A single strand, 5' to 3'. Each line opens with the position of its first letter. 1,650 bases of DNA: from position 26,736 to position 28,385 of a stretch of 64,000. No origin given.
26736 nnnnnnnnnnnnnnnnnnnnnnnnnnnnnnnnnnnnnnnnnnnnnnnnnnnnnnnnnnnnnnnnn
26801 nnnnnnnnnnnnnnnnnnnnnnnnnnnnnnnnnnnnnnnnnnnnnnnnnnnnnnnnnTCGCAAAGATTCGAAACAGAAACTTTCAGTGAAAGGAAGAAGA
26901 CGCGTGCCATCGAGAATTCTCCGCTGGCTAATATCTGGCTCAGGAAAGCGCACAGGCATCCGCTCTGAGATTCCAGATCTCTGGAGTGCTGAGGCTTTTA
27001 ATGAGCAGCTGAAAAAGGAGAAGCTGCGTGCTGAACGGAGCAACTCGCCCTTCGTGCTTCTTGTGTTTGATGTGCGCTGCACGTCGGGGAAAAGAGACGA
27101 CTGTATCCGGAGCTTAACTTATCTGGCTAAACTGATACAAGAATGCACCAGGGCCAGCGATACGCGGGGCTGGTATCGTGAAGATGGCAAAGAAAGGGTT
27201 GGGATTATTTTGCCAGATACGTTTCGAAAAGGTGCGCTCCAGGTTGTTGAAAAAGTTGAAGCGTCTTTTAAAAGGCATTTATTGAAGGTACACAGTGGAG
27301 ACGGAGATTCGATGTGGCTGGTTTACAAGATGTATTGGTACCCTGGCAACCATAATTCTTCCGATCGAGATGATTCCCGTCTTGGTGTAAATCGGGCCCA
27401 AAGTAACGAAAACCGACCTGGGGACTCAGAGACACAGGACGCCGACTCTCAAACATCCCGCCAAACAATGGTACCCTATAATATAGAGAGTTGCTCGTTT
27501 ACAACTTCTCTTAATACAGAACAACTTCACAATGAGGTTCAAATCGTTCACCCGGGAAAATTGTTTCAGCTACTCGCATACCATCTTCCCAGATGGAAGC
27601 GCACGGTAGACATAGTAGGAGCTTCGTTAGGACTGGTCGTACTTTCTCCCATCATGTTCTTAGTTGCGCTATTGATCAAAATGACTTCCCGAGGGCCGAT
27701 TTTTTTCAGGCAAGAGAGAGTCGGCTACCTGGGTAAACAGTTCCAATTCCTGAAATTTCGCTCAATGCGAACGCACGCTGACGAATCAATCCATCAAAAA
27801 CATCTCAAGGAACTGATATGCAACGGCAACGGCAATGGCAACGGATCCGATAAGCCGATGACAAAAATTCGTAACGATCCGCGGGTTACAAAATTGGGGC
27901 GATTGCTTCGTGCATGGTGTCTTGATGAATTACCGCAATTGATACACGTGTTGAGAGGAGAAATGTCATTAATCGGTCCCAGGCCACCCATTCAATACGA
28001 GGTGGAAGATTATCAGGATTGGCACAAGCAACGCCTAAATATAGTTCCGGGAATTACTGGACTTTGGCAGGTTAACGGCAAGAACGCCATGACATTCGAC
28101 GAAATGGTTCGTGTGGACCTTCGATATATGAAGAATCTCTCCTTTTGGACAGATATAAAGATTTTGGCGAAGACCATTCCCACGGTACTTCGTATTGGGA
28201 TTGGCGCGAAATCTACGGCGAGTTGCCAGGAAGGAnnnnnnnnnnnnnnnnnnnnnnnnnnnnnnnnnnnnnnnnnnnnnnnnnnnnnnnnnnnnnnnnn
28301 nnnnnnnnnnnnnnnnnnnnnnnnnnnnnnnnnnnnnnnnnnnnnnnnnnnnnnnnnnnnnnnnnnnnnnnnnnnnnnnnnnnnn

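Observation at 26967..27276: Priming phosphoglycosyltransferase carries a degenerate GGDEF-like domain with an intact RxxD I-site: a candidate c-di-GMP receptor built into the first enzyme of the EPS pathway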

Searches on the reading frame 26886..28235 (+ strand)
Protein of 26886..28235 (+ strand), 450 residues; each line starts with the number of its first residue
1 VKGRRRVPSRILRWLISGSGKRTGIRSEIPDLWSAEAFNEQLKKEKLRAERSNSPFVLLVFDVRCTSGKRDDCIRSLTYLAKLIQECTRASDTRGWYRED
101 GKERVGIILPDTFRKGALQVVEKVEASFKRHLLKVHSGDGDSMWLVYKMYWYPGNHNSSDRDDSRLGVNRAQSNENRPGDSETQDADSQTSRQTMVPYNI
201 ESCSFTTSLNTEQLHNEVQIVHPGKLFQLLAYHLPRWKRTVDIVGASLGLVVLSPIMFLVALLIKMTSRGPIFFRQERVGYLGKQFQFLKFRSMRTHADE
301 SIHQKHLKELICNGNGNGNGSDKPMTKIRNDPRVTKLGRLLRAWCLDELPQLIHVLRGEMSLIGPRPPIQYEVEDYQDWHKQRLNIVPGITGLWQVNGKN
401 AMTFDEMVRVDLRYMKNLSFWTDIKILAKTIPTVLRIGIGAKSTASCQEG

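Call 3: search_protein_families(library=pfam, proteins=[window:26886-28235:+], max_evalue=10)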
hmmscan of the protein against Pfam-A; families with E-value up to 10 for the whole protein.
window:26886-28235:+ (450 aa): 2 families
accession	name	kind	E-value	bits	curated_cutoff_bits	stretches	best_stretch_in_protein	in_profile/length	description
PF02397.22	Bac_transf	-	9.7e-66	221.2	27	1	238-435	1-178/179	Bacterial sugar transferase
PF00990.26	GGDEF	-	1.2e-05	25.6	23.8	1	32-136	9-115/161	Diguanylate cyclase, GGDEF domain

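Call 4: search_protein_families(library=ncbifam, proteins=[window:26886-28235:+], max_evalue=10)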
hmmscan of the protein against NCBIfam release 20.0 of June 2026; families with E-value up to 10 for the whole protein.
window:26886-28235:+ (450 aa): 13 families
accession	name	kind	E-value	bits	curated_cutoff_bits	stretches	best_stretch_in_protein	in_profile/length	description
TIGR03025.1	EPS_sugtrans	subfamily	2.5e-82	277.5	295.55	1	234-436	254-440/445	exopolysaccharide biosynthesis polyprenyl glycosylphosphotransferase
TIGR03022.1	WbaP_sugtrans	subfamily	2.5e-72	244.6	403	1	228-436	248-451/456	undecaprenyl-phosphate galactose phosphotransferase WbaP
TIGR03023.1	WcaJ_sugtrans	equivalog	3.5e-66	224.4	410.75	1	237-435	262-447/453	undecaprenyl-phosphate glucose phosphotransferase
NF041877.1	EPS_EpsZ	equivalog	6.1e-66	222.9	800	1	237-440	265-457/459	exopolysaccharide biosynthesis polyisoprenyl-phosphate hexose-1-phosphate transferase EpsZ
NF052601.1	undeca_RfbP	equivalog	1.2e-56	191.8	330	1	235-435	42-236/244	undecaprenyl-phosphate galactose phosphotransferase family protein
NF011751.0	PRK15204.1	equivalog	2e-44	152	907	1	237-436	279-471/476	undecaprenyl-phosphate galactose phosphotransferase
TIGR03013.1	EpsB_2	subfamily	1.4e-42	146.4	393.35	2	326-435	322-437/443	TIGR03013 family XrtA/PEP-CTERM system glycosyltransferase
NF007518.0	PRK10124.1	equivalog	1.9e-39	135.7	684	2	327-431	342-454/464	undecaprenyl-phosphate glucose phosphotransferase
NF050817.1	PolSacchBiosHfsE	equivalog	3.5e-37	128.2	750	2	329-435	343-460/467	polysaccharide biosynthesis protein HfsE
NF045514.1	glycotran_HepC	equivalog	1.7e-26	92.9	140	1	234-367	113-211/220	heterocyst development glycosyltransferase HepC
TIGR00254.1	GGDEF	domain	0.0019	17.9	37.4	1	31-136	12-119/168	diguanylate cyclase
NF038266.1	diguan_SiaD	equivalog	0.0025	17.2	290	1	35-130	105-202/252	biofilm regulation diguanylate cyclase SiaD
NF041606.1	dguan_cyc_DgcA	equivalog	0.038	12.9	370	1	77-130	236-286/340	diguanylate cyclase DgcA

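Call 9: find_encoding_contigs(protein=window:26886-28235:+, flank=3000, max_places=4)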
Protein window:26886-28235:+ (450 aa): no gene with exactly this product is on record in the collection.

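Call 10: find_homologous_proteins(query=window:26886-28235:+, max_evalue=1e-10)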
Query window:26886-28235:+ (450 aa): 7997 proteins with E <= 1e-10 among 8000 candidates; the best 120 are listed.
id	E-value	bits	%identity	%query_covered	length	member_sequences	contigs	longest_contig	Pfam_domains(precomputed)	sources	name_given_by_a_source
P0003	0.0e+0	1028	100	99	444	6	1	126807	PF02397.23,PF00990.27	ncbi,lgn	-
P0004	1.9e-189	648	65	99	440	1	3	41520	PF02397.23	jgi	jgi:lipopolysaccharide/colanic/teichoic acid biosynthesis glycosyltransferase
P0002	8.7e-185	633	91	68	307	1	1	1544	PF02397.23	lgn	-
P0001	6.3e-171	587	85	68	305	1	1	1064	PF02397.23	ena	-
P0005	6.3e-88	314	40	92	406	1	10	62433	PF02397.23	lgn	-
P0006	7.2e-86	307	38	92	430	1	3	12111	PF02397.23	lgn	-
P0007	1.1e-84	303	41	91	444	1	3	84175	PF02397.23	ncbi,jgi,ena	-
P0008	1.8e-81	293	41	89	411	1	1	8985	PF02397.23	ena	-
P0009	2.6e-81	292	42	89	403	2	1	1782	PF02397.23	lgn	-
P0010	2.9e-80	289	47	46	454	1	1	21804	PF02397.23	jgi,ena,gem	-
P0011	3.2e-80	288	41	90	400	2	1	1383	PF02397.23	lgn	-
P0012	6.3e-79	284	39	87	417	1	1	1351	PF02397.23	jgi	jgi:lipopolysaccharide/colanic/teichoic acid biosynthesis glycosyltransferase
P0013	1.3e-78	283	38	88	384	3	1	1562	PF02397.23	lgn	-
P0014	5.9e-78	281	-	-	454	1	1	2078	PF02397.23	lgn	-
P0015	1.0e-77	280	59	44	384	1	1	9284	PF02397.23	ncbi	-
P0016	2.0e-76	276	56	45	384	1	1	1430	PF02397.23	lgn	-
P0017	2.3e-76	276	55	45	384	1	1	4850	PF02397.23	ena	-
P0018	2.8e-76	275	39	90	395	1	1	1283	PF02397.23,PF00990.27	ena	-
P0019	2.9e-76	275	56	45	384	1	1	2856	PF02397.23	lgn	-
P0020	3.2e-76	275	38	92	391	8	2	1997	PF02397.23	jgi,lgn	jgi:lipopolysaccharide/colanic/teichoic acid biosynthesis glycosyltransferase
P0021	4.4e-76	275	56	45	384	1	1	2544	PF02397.23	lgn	-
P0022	7.8e-76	274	40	88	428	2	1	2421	PF02397.23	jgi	-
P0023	1.2e-75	273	38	90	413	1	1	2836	PF02397.23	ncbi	-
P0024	3.0e-75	272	55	45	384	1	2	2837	PF02397.23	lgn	-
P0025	3.1e-75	272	55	45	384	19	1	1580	PF02397.23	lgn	-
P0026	4.8e-75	271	58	44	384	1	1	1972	PF02397.23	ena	-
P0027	6.1e-75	271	37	91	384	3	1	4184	PF02397.23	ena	-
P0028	9.0e-75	270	50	47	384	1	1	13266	PF02397.23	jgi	jgi:lipopolysaccharide/colanic/teichoic acid biosynthesis glycosyltransferase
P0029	1.1e-74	270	39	91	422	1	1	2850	PF02397.23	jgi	-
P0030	1.1e-74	270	57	46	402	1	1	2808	PF02397.23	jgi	jgi:lipopolysaccharide/colanic/teichoic acid biosynthesis glycosyltransferase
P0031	1.5e-74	270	58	44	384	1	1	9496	PF02397.23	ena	-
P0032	1.5e-74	270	57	45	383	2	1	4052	PF02397.23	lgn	-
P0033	2.4e-74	269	39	90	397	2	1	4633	PF02397.23,PF00990.27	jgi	jgi:lipopolysaccharide/colanic/teichoic acid biosynthesis glycosyltransferase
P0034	2.7e-74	269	54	45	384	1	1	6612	PF02397.23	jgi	-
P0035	3.3e-74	269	54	45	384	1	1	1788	PF02397.23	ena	-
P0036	3.6e-74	268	37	90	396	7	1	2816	PF02397.23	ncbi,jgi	-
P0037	4.2e-74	268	-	-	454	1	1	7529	PF02397.23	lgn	-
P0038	4.7e-74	268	39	91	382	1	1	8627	PF02397.23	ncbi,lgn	ncbi:MAG: hypothetical protein Kow00109_27120 [Acidobacteriota bacterium]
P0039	4.9e-74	268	52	46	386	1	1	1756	PF02397.23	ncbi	-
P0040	4.9e-74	268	40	89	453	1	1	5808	PF02397.23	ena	-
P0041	1.1e-73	267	38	90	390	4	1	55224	PF02397.23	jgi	jgi:lipopolysaccharide/colanic/teichoic acid biosynthesis glycosyltransferase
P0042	1.2e-73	267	56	45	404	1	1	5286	PF02397.23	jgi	jgi:lipopolysaccharide/colanic/teichoic acid biosynthesis glycosyltransferase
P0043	1.7e-73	266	39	90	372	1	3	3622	PF02397.23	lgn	-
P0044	1.7e-73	266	38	91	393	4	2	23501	PF02397.23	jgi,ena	-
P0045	2.1e-73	266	38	91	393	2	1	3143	PF02397.23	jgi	jgi:exopolysaccharide biosynthesis polyprenyl glycosylphosphotransferase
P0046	2.5e-73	266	38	89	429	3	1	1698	PF02397.23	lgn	-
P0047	2.8e-73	266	57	45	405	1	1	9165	PF02397.23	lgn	-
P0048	3.4e-73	265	37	89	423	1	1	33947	PF02397.23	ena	-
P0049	3.7e-73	265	37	94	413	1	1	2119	PF02397.23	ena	-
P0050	3.7e-73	265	45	60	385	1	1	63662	PF02397.23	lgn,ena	-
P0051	4.8e-73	265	38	93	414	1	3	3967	PF02397.23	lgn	-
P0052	5.1e-73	265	37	95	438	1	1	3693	PF02397.23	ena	-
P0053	5.2e-73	265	49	45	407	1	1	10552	PF02397.23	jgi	jgi:lipopolysaccharide/colanic/teichoic acid biosynthesis glycosyltransferase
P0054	5.3e-73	265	38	91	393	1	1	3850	PF02397.23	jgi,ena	-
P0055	5.7e-73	265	38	92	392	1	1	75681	PF02397.23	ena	-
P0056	6.1e-73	264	38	91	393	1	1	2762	PF02397.23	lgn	-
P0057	7.1e-73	264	38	89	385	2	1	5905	PF02397.23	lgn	-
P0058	7.5e-73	264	56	45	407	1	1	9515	PF02397.23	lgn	-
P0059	7.9e-73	264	38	91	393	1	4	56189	PF02397.23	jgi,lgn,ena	-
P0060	8.4e-73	264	40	91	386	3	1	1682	PF02397.23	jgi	jgi:lipopolysaccharide/colanic/teichoic acid biosynthesis glycosyltransferase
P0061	8.7e-73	264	54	45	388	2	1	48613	PF02397.23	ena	-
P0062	9.8e-73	264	53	44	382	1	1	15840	PF02397.23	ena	-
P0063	1.0e-72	264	51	45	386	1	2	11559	PF02397.23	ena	-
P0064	1.2e-72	264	37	90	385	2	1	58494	PF02397.23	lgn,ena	-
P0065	1.3e-72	263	53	45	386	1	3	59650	PF02397.23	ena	-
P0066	1.3e-72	263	53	45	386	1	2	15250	PF02397.23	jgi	-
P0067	1.4e-72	263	55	45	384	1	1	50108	PF02397.23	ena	-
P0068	1.4e-72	263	57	45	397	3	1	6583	PF02397.23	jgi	jgi:lipopolysaccharide/colanic/teichoic acid biosynthesis glycosyltransferase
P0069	1.6e-72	263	38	91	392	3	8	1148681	PF02397.23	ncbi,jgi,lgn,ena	-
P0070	1.7e-72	263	37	94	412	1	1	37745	PF02397.23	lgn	-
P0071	2.1e-72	263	38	91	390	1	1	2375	PF02397.23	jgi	-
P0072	2.1e-72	263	51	45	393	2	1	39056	PF02397.23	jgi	jgi:lipopolysaccharide/colanic/teichoic acid biosynthesis glycosyltransferase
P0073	2.1e-72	263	38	91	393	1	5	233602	PF02397.23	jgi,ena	jgi:exopolysaccharide biosynthesis polyprenyl glycosylphosphotransferase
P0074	3.0e-72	262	50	45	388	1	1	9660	PF02397.23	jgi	jgi:lipopolysaccharide/colanic/teichoic acid biosynthesis glycosyltransferase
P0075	3.4e-72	262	55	45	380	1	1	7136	PF02397.23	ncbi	-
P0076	4.4e-72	262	53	47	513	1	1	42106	PF02397.23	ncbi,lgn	-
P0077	5.2e-72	261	39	91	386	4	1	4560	PF02397.23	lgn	-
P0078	5.6e-72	261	37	90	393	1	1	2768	PF02397.23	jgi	-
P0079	6.0e-72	261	53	52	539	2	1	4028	PF02397.23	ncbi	-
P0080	6.8e-72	261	53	45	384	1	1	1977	PF02397.23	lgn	-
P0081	9.6e-72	260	36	91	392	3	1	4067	PF02397.23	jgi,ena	-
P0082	9.7e-72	260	56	45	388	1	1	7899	PF02397.23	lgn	-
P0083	1.0e-71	260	36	91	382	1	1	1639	PF02397.23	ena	-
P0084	1.2e-71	260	41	84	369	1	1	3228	PF02397.23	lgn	-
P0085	1.3e-71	260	51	45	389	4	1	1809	PF02397.23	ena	-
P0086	1.4e-71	260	55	44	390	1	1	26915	PF02397.23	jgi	jgi:lipopolysaccharide/colanic/teichoic acid biosynthesis glycosyltransferase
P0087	1.4e-71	260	37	93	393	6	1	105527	PF02397.23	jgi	jgi:lipopolysaccharide/colanic/teichoic acid biosynthesis glycosyltransferase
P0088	1.5e-71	260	55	45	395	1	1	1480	PF02397.23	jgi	jgi:exopolysaccharide biosynthesis polyprenyl glycosylphosphotransferase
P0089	1.5e-71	260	38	90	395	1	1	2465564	PF02397.23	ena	-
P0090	1.6e-71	260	55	45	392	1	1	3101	PF02397.23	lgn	-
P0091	1.6e-71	260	52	45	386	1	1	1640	PF02397.23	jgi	-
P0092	1.9e-71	260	53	45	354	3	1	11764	PF02397.23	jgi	jgi:lipopolysaccharide/colanic/teichoic acid biosynthesis glycosyltransferase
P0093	2.0e-71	259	36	89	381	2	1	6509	PF02397.23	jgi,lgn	jgi:lipopolysaccharide/colanic/teichoic acid biosynthesis glycosyltransferase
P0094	2.0e-71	259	56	43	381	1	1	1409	PF02397.23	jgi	jgi:lipopolysaccharide/colanic/teichoic acid biosynthesis glycosyltransferase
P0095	2.0e-71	259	56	45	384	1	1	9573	PF02397.23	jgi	jgi:exopolysaccharide biosynthesis polyprenyl glycosylphosphotransferase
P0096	2.1e-71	259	56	45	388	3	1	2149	PF02397.23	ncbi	-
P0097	2.2e-71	259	54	45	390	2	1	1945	PF02397.23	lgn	-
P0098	2.4e-71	259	38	90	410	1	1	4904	PF02397.23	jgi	-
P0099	2.5e-71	259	37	98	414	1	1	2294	PF02397.23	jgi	-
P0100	2.5e-71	259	55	45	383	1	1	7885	PF02397.23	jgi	jgi:exopolysaccharide biosynthesis polyprenyl glycosylphosphotransferase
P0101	2.5e-71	259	35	89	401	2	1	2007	PF02397.23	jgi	-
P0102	3.1e-71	259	57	44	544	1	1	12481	PF02397.23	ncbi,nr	ncbi:MAG: sugar transferase [Candidatus Hydrogenedentes bacterium]|nr:sugar transferase [Candidatus 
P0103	3.2e-71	259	51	45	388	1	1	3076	PF02397.23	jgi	jgi:lipopolysaccharide/colanic/teichoic acid biosynthesis glycosyltransferase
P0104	3.5e-71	259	37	94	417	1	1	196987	PF02397.23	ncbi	-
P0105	3.5e-71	259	37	90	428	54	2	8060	PF02397.23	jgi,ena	-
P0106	4.1e-71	258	38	91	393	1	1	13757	PF02397.23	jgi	jgi:lipopolysaccharide/colanic/teichoic acid biosynthesis glycosyltransferase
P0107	4.8e-71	258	37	90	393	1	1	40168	PF02397.23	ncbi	-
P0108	5.5e-71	258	35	94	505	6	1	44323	PF02397.23,PF00990.27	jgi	-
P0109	5.6e-71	258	37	90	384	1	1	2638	PF02397.23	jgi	jgi:exopolysaccharide biosynthesis polyprenyl glycosylphosphotransferase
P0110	5.9e-71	258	38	92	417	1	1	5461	PF02397.23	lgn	-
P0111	6.6e-71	258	36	90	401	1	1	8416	PF02397.23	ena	-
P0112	9.1e-71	257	37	89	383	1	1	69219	PF02397.23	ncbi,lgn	ncbi:MAG: sugar transferase [Syntrophobacteraceae bacterium]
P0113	9.2e-71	257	37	91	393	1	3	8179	PF02397.23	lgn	-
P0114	9.3e-71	257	44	46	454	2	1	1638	PF02397.23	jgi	-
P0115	1.0e-70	257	39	90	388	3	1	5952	PF02397.23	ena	-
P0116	1.1e-70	257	56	46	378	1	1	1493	PF02397.23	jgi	jgi:lipopolysaccharide/colanic/teichoic acid biosynthesis glycosyltransferase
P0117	1.2e-70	257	52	45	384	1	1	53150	PF02397.23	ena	-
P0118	1.3e-70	257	37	91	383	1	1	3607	PF02397.23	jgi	jgi:lipopolysaccharide/colanic/teichoic acid biosynthesis glycosyltransferase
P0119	1.5e-70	257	37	91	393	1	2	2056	PF02397.23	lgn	-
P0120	1.8e-70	256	38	91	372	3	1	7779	PF02397.23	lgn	-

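Call 13: list_cluster_members(proteins=[P0003, P0004, P0007, P0069])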
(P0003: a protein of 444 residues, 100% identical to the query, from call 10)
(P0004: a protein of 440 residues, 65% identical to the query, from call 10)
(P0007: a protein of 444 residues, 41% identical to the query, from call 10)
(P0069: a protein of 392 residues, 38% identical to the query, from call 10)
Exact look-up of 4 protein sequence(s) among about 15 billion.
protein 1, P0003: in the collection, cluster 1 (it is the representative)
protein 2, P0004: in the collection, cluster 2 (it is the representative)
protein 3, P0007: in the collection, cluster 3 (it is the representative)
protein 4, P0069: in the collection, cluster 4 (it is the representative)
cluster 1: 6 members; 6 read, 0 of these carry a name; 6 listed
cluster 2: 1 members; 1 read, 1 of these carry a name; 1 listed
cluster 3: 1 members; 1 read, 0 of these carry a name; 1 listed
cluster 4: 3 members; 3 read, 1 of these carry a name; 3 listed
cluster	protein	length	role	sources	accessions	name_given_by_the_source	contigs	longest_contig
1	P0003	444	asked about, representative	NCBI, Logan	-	-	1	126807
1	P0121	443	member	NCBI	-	-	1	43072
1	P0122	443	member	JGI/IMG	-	-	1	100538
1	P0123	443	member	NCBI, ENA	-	-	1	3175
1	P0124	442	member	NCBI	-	-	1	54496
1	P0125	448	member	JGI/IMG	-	-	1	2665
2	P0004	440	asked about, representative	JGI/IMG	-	lipopolysaccharide/colanic/teichoic acid biosynthesis glycosyltransferase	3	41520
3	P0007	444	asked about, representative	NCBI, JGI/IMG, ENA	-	-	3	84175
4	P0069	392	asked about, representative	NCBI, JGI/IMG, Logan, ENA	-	-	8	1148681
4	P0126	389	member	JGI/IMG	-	exopolysaccharide biosynthesis polyprenyl glycosylphosphotransferase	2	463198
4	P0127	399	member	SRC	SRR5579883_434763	-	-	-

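Call 23: find_encoding_contigs(protein=P0003, flank=10000, max_places=3)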
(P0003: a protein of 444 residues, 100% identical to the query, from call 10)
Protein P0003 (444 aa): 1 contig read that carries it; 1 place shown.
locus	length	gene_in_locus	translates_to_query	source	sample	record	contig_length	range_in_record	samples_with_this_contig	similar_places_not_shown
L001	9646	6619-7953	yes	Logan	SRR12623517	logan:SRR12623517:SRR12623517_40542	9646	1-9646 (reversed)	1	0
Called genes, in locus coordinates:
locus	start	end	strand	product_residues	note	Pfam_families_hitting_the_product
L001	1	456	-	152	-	?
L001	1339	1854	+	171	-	-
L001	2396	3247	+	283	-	PF13411:MerR_1 (weak), PF07238:PilZ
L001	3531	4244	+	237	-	PF02563:Poly_export, PF10531:SLBB, PF22461:SLBB_2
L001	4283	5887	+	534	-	PF02706:Wzz (weak), PF13807:GNVR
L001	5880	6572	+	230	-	PF10609:ParA, PF13614:AAA_31 (faint)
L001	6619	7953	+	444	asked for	PF00990:GGDEF (faint), PF02397:Bac_transf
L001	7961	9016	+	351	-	PF01408:GFO_IDH_MocA, PF22725:GFO_IDH_MocA_C3, PF02894:GFO_IDH_MocA_C (weak)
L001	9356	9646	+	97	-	?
